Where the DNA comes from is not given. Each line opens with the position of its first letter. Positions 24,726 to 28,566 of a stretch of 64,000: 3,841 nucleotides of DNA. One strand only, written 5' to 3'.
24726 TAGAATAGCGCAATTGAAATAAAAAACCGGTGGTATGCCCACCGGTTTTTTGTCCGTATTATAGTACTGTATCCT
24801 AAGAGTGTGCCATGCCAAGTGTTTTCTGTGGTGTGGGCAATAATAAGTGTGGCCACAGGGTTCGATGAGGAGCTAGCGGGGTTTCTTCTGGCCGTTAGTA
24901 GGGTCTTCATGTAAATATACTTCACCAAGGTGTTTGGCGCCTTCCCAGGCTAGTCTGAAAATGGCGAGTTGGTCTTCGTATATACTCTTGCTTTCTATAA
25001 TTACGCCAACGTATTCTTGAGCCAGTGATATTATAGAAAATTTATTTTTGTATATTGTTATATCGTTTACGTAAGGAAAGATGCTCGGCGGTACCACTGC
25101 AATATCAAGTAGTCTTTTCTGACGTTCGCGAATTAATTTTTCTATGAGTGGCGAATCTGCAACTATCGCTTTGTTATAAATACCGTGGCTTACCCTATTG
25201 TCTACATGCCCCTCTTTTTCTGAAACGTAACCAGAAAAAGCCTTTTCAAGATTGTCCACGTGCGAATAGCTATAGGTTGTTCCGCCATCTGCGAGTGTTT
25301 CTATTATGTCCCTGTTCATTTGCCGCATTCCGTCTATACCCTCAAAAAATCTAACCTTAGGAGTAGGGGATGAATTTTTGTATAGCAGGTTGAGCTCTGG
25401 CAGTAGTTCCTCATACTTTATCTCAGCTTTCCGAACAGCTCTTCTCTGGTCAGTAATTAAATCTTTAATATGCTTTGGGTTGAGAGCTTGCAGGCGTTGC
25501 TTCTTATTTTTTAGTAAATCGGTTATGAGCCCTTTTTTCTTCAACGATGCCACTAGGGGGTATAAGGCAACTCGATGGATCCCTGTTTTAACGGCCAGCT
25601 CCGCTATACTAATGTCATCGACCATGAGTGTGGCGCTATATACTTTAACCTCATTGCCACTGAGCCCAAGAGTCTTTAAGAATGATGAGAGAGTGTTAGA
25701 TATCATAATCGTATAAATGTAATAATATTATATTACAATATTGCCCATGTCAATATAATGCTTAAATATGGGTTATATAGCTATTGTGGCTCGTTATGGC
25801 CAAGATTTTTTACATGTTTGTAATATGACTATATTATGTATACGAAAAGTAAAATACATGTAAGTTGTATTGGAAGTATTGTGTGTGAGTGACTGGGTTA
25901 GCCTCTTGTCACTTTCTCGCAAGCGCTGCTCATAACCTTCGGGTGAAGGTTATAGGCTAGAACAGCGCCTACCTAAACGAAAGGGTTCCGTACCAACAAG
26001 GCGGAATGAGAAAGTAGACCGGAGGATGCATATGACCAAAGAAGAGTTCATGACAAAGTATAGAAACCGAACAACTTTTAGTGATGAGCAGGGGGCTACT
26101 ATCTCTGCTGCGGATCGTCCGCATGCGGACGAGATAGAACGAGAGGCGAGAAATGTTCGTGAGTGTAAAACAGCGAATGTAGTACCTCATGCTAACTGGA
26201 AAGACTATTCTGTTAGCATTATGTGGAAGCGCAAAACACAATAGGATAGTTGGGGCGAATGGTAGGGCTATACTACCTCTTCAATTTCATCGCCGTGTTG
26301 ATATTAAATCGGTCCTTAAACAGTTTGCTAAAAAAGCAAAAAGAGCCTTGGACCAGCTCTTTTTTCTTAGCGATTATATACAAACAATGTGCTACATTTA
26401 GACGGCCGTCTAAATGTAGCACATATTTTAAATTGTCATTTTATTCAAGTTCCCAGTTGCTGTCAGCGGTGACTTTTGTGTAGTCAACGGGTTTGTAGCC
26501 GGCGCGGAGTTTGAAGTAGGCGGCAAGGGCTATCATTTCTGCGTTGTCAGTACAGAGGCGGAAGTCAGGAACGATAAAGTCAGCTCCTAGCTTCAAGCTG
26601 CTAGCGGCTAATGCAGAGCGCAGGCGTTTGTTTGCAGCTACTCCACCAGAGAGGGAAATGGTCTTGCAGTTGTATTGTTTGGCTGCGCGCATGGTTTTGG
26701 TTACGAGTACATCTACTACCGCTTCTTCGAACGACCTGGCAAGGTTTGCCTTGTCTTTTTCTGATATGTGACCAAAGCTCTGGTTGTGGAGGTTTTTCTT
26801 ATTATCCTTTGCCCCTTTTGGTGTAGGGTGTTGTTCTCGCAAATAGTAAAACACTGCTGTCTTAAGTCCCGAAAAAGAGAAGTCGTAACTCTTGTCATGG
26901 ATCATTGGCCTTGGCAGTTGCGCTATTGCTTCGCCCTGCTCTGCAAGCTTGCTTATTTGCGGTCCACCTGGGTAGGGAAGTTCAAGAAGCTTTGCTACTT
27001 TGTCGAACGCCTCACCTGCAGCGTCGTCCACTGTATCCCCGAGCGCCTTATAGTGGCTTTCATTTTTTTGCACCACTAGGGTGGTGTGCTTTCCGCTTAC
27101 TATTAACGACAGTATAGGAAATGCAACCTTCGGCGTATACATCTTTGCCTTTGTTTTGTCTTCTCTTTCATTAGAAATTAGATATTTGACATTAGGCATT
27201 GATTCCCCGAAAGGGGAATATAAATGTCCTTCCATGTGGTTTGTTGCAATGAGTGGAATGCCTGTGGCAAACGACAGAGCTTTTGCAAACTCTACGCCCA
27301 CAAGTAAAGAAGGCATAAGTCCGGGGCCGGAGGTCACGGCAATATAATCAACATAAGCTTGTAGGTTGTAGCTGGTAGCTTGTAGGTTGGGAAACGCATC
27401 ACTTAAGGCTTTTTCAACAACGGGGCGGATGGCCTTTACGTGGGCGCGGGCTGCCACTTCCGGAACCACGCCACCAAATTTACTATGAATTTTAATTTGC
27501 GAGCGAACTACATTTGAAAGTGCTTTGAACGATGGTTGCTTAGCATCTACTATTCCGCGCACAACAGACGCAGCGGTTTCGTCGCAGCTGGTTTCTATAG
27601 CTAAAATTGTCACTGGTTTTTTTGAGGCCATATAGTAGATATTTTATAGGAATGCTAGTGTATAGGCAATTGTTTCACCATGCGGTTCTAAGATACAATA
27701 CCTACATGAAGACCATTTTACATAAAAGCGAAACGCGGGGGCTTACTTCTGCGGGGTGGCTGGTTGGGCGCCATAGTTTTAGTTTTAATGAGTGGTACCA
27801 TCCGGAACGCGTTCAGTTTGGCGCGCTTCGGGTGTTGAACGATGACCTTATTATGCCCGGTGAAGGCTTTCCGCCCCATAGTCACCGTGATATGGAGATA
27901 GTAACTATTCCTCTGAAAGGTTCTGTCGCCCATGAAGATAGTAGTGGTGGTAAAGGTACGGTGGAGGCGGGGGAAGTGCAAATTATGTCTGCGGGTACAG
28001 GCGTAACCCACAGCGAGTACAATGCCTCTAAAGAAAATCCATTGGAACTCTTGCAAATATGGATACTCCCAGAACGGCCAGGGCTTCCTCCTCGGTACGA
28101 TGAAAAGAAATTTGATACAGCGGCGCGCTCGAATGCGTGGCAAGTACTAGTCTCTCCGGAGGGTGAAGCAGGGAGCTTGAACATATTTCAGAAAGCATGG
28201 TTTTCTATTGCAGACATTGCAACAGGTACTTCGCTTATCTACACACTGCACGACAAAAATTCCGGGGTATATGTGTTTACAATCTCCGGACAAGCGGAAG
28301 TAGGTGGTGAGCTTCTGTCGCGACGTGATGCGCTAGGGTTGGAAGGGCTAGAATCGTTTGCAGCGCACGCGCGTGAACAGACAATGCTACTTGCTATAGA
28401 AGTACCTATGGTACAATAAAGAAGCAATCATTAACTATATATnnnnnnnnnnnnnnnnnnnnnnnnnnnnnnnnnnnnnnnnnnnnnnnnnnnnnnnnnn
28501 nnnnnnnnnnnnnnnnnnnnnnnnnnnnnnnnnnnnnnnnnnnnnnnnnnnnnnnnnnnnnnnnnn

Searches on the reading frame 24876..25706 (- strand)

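Call 66: search_protein_families(library=pfam, proteins=[window:24876-25706:-], max_evalue=0.001)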
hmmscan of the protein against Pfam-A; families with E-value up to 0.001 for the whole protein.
window:24876-25706:- (277 aa): 1 family
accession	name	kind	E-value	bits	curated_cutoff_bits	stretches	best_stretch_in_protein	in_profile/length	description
PF01978.25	TrmB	-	1.5e-07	31.6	25.6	1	10-77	1-67/68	Sugar-specific transcriptional regulator TrmB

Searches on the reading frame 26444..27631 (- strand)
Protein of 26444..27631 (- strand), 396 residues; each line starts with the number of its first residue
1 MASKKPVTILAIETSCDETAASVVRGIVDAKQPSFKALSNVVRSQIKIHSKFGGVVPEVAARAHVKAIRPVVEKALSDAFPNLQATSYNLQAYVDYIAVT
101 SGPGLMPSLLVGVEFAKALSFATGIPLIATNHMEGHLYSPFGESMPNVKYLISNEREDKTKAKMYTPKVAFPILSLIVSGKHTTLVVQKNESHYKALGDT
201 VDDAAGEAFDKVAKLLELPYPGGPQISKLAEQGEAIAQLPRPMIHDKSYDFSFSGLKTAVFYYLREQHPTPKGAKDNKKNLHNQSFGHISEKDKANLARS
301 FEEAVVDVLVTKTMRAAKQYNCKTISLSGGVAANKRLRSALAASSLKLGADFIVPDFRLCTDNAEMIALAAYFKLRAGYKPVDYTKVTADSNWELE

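Call 66: search_protein_families(library=pfam, proteins=[window:26444-27631:-], max_evalue=0.001)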
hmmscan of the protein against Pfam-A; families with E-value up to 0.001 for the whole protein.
window:26444-27631:- (396 aa): 2 families
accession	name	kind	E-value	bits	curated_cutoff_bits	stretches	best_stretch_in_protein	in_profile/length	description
PF00814.31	TsaD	-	6.8e-85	285.4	24.8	2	162-368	97-263/264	tRNA N6-adenosine threonylcarbamoyltransferase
PF22521.2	HypF_C_2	-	1.2e-07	32.2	27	1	288-354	159-226/241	Carbamoyltransferase, Kae1-like Domain, second subdomain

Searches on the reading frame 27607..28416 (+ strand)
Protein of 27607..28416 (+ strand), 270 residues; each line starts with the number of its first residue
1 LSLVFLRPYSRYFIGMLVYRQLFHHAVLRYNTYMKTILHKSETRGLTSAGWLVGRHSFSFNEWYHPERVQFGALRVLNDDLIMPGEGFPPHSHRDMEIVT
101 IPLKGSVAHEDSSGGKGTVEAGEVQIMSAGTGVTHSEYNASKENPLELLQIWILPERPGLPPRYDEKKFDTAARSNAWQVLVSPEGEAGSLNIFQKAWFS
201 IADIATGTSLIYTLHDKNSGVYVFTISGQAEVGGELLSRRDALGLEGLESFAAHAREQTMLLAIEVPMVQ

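Call 66: search_protein_families(library=pfam, proteins=[window:27607-28416:+], max_evalue=0.001)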
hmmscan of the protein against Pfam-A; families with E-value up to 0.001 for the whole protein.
window:27607-28416:+ (270 aa): 3 families
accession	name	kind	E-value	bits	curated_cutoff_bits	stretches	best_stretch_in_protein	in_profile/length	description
PF02678.22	Pirin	-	4.2e-32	110.8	26.1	1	45-153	7-108/108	Pirin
PF17954.7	Pirin_C_2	-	2.9e-19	69.5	22.9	1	181-266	2-86/86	Quercetinase C-terminal cupin domain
PF07883.17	Cupin_2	-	6.3e-06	26.3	27.2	1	82-151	5-69/70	Cupin domain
